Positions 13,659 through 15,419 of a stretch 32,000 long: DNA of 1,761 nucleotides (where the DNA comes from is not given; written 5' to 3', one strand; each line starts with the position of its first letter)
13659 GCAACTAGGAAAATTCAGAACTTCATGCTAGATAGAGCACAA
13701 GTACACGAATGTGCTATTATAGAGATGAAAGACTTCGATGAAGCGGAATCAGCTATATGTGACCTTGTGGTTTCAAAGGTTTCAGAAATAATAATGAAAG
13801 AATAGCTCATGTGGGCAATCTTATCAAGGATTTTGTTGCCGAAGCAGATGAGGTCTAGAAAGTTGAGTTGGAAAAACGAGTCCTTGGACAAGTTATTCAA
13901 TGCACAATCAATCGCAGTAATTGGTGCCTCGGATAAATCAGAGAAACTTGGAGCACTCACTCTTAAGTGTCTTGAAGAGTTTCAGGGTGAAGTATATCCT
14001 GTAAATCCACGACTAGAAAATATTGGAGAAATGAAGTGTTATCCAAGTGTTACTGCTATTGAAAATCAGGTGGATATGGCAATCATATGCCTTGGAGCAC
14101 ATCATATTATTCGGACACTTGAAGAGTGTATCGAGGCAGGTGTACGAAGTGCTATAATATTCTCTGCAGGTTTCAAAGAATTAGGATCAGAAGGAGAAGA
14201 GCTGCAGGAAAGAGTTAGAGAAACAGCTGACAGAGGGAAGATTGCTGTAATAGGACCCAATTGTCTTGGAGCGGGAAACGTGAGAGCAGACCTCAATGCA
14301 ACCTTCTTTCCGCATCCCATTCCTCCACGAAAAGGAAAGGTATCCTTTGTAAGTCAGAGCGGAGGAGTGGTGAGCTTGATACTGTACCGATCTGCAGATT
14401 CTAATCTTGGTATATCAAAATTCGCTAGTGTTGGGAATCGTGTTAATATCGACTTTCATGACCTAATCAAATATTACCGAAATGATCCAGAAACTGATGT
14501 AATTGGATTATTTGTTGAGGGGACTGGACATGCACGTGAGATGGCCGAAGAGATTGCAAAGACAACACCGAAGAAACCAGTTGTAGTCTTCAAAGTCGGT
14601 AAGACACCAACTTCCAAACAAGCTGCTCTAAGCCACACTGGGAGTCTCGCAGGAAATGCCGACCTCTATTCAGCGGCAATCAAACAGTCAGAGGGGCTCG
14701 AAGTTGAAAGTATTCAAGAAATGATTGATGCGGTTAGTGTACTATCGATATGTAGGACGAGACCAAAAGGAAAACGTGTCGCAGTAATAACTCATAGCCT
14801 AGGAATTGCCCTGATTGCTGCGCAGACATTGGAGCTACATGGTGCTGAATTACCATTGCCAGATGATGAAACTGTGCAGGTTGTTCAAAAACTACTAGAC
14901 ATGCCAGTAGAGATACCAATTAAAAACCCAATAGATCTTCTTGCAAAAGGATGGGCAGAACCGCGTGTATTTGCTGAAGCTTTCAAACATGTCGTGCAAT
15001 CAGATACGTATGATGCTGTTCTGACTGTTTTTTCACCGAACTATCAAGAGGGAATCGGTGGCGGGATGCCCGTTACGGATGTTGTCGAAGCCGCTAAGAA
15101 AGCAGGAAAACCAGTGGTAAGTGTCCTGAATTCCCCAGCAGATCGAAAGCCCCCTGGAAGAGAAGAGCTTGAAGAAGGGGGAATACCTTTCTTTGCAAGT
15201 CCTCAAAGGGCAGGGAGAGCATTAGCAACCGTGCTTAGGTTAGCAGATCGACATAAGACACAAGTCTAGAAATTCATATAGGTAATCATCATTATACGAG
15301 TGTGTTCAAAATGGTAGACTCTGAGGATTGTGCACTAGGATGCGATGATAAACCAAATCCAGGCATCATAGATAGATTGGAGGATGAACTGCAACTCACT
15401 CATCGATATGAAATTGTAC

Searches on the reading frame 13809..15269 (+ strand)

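Call 86: search_protein_families(library=pfam, proteins=[window:13809-15269:+], max_evalue=0.00001)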
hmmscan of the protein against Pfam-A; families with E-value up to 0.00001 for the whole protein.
window:13809-15269:+ (486 aa): 3 families
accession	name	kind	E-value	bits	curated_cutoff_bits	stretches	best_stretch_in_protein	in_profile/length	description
PF13607.11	Succ_CoA_lig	-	2.3e-44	150.9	27.4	1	175-312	1-138/138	Succinyl-CoA ligase like flavodoxin domain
PF13380.12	CoA_binding_2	-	1.1e-23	84.3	22.8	1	34-155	2-113/116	CoA binding domain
PF02629.25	CoA_binding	-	5.7e-12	46.7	22.3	1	32-121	3-97/97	CoA binding domain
